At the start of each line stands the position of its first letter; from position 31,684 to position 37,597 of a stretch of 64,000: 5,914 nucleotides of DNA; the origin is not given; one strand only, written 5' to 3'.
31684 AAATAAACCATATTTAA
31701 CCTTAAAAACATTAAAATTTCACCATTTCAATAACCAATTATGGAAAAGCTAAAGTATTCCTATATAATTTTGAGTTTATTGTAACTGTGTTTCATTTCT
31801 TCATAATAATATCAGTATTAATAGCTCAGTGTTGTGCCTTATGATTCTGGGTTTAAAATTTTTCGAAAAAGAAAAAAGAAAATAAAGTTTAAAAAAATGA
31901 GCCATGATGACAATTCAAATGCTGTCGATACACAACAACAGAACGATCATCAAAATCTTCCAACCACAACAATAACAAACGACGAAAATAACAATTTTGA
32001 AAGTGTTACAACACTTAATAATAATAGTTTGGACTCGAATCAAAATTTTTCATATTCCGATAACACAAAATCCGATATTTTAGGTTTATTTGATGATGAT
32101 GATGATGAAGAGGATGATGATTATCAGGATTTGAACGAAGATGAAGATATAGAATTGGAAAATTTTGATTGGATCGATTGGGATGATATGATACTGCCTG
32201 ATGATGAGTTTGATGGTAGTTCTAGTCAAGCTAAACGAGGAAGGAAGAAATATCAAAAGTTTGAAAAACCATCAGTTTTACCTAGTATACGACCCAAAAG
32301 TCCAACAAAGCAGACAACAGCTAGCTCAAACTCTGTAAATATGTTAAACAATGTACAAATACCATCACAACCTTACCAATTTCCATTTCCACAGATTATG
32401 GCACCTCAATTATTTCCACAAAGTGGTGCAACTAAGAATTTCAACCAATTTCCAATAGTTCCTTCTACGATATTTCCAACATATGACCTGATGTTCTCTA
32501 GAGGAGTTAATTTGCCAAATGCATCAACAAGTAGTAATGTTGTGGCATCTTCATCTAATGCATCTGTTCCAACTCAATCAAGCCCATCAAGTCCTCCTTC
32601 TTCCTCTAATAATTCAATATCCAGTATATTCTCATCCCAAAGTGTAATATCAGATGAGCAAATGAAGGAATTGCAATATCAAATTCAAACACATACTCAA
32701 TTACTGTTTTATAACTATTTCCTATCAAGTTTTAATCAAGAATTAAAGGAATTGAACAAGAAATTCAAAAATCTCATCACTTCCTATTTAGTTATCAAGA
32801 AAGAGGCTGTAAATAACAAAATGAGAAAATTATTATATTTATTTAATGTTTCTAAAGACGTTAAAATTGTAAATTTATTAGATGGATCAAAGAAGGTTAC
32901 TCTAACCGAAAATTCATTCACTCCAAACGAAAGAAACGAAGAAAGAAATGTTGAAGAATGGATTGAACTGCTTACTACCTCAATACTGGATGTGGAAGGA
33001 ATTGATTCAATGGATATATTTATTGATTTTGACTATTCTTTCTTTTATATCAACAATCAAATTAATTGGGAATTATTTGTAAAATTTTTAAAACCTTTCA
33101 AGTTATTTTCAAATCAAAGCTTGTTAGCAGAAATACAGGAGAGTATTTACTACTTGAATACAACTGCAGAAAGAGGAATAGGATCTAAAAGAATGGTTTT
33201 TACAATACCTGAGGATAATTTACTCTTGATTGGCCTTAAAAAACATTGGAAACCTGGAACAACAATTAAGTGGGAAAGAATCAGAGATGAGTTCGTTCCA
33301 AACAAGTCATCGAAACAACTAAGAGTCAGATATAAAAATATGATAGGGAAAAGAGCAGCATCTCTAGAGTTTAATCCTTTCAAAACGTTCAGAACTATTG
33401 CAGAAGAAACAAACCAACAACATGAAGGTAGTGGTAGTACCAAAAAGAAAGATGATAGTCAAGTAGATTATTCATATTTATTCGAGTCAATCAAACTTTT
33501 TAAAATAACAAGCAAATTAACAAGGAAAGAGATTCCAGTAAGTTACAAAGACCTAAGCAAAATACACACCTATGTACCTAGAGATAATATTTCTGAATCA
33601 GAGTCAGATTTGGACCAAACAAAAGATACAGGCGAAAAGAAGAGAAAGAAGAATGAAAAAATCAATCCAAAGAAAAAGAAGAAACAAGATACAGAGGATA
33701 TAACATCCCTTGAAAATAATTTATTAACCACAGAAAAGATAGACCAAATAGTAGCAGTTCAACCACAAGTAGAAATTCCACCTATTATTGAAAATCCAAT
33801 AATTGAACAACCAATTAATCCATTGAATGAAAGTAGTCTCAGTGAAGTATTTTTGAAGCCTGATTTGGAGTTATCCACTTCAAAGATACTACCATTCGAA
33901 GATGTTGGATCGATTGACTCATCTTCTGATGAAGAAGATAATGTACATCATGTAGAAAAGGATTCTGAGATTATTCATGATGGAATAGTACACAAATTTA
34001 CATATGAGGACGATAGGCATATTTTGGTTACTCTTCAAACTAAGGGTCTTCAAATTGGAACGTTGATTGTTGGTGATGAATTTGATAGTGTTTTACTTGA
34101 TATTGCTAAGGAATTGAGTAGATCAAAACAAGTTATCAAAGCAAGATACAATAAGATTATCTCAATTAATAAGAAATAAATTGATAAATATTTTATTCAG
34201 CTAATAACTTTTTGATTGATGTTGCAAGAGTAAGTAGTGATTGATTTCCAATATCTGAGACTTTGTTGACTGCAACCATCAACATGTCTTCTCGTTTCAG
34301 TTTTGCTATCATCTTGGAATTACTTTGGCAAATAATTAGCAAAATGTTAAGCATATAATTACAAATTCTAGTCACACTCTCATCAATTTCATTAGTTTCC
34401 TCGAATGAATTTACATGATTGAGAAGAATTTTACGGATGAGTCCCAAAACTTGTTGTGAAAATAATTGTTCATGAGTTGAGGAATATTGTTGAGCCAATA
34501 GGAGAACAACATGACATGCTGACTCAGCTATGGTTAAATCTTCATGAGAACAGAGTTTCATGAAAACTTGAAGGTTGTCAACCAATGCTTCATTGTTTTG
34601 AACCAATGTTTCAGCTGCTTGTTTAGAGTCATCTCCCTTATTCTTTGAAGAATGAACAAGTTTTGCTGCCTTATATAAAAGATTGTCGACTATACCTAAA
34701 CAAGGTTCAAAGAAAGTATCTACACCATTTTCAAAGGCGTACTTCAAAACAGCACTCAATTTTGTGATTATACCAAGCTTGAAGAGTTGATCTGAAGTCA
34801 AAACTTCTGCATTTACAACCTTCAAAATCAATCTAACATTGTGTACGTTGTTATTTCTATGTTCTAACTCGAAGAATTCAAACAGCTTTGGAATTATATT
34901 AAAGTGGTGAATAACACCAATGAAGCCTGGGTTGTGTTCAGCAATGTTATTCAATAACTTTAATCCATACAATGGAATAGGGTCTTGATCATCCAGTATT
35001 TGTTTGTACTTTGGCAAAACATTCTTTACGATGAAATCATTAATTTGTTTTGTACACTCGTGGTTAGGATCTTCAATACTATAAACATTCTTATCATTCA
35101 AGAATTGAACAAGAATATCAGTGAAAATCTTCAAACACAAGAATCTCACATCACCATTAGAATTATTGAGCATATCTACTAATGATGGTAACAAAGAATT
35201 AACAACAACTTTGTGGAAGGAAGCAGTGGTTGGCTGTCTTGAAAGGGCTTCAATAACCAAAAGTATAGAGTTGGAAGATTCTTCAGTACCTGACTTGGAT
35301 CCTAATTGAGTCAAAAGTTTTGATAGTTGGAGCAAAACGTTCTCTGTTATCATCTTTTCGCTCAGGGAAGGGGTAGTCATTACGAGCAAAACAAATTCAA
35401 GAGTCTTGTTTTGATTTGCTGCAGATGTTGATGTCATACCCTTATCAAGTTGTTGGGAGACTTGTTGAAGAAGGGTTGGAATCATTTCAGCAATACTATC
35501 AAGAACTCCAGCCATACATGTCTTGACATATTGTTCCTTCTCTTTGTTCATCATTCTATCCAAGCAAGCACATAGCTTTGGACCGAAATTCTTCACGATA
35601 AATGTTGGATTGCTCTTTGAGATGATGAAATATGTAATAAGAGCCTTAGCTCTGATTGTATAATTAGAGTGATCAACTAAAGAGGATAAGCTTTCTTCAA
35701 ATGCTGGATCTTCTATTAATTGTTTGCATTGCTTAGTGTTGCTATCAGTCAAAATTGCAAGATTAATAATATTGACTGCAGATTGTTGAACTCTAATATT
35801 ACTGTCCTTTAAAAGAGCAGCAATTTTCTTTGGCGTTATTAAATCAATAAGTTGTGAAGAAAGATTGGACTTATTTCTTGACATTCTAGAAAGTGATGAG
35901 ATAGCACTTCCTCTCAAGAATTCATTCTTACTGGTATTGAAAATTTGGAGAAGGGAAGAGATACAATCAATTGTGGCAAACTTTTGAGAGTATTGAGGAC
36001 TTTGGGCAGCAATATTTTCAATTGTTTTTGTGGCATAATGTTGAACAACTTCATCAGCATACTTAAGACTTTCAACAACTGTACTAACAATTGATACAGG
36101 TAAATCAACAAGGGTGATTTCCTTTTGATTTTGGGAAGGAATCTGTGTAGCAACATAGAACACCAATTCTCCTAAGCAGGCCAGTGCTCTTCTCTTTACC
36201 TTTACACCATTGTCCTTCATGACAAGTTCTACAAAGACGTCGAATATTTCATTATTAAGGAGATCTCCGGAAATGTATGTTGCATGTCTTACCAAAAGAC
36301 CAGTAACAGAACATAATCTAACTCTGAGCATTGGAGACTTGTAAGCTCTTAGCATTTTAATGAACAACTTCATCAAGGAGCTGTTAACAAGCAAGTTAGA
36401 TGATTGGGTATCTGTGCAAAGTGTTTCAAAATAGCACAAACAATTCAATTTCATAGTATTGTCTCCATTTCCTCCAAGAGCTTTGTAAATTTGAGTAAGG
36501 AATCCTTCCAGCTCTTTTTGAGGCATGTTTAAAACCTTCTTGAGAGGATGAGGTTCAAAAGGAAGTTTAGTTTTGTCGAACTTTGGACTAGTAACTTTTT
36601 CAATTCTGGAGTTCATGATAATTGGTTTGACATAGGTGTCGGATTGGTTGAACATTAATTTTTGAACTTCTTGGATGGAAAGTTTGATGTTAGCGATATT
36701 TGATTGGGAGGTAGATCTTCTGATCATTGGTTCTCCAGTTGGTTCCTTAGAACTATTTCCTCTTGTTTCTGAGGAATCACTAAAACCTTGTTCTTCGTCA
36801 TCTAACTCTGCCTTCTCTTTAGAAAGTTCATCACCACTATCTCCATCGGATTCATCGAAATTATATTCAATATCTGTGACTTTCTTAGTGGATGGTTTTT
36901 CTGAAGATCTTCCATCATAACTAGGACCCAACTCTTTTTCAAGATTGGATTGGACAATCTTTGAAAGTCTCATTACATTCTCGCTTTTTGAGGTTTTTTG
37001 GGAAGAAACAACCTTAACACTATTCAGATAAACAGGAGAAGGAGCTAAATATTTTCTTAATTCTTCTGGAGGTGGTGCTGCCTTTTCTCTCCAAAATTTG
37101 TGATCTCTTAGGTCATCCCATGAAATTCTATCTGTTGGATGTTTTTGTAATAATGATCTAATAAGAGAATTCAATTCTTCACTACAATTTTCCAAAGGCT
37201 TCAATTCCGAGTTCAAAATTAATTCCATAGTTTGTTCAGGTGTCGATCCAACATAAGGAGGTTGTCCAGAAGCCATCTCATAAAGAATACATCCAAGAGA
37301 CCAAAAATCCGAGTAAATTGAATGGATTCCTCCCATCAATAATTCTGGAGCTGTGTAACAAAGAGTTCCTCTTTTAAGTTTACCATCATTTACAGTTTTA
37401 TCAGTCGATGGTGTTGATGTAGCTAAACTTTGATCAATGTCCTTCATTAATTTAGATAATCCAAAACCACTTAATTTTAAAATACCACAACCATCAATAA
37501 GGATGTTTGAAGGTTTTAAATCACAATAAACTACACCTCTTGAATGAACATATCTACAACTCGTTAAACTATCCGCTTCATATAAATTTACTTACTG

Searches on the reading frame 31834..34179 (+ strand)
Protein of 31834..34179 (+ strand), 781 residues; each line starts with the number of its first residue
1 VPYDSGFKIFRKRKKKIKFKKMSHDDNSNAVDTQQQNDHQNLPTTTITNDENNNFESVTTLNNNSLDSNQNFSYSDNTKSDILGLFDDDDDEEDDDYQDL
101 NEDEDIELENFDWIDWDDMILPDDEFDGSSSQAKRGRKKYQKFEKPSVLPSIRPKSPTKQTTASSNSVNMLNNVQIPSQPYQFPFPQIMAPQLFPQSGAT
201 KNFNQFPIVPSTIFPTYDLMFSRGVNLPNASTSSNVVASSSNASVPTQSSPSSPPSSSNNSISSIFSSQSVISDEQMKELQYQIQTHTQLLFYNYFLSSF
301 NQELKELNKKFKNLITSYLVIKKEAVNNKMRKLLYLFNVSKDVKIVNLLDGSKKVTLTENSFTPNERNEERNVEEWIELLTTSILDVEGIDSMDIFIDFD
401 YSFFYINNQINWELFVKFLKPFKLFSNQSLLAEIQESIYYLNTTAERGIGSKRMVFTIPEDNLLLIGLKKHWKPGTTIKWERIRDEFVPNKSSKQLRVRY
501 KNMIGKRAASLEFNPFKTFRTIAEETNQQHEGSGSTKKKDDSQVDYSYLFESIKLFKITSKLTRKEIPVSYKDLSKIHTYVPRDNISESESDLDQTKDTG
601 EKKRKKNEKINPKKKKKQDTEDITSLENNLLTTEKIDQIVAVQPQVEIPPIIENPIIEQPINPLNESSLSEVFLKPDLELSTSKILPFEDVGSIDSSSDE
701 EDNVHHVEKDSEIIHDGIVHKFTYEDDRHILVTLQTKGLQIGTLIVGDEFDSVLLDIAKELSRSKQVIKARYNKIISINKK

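Call 22: search_protein_families(library=pfam, proteins=[window:31834-34179:+], max_evalue=0.00001)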
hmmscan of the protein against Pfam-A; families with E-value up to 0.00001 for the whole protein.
window:31834-34179:+ (781 aa): 1 family
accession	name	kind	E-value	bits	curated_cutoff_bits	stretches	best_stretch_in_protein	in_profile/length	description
PF13921.12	Myb_DNA-bind_6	-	8.2e-07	29.6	22.9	0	460-507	4-46/60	Myb-like DNA-binding domain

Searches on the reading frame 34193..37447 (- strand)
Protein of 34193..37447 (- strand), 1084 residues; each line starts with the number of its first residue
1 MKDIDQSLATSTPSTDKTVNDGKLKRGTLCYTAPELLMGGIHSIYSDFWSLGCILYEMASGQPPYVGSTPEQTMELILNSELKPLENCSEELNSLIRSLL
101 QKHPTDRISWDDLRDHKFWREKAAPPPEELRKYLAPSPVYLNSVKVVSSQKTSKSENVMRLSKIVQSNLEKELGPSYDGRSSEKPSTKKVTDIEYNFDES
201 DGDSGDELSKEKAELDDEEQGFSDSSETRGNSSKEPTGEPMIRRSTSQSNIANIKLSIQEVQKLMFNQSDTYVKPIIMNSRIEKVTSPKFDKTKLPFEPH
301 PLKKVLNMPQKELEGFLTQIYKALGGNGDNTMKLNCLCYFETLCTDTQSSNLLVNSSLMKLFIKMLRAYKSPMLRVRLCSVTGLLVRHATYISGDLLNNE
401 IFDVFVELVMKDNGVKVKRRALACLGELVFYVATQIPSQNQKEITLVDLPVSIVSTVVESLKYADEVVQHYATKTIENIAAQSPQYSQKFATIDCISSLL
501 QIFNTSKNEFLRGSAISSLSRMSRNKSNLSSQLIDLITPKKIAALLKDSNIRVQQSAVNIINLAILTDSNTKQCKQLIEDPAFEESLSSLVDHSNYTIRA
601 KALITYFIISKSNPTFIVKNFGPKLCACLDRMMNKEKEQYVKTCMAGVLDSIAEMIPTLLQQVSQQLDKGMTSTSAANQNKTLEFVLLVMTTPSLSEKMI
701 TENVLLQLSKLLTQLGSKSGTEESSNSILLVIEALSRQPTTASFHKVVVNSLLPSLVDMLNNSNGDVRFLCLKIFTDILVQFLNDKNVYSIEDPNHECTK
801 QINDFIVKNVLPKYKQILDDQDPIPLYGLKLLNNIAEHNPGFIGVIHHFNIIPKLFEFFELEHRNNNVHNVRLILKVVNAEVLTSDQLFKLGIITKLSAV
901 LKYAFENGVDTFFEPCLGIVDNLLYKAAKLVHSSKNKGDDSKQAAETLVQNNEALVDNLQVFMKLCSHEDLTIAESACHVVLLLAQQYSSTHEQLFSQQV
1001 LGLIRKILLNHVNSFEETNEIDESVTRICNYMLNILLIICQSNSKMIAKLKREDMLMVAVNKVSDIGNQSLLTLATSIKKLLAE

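Call 22: search_protein_families(library=pfam, proteins=[window:34193-37447:-], max_evalue=0.00001)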
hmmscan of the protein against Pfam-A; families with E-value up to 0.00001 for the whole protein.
window:34193-37447:- (1084 aa): 6 families
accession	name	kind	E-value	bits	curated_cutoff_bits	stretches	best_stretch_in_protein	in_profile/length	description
PF23606.1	HEAT_ULK4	-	2.9e-47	161.1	27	1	649-843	2-200/201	Serine/threonine-protein kinase ULK4-like, HEAT repeats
PF00069.31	Pkinase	-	3.6e-18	66.4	31.7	1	25-118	157-262/263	Protein kinase domain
PF07714.23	PK_Tyr_Ser-Thr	-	4.5e-13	49.5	23.1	1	5-114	145-255/258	Protein tyrosine and serine/threonine kinase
PF24970.1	ARM_RUK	-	7.5e-12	45.6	27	1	851-1057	2-211/244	RUNKEL ARM-repeat domain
PF25786.1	HEAT_GCN1_C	-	2.1e-07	31.5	27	0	439-557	14-128/151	GCN1-like, C-terminal HEAT repeats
PF02985.28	HEAT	-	3e-06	27.4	23.5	0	752-779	1-28/31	HEAT repeat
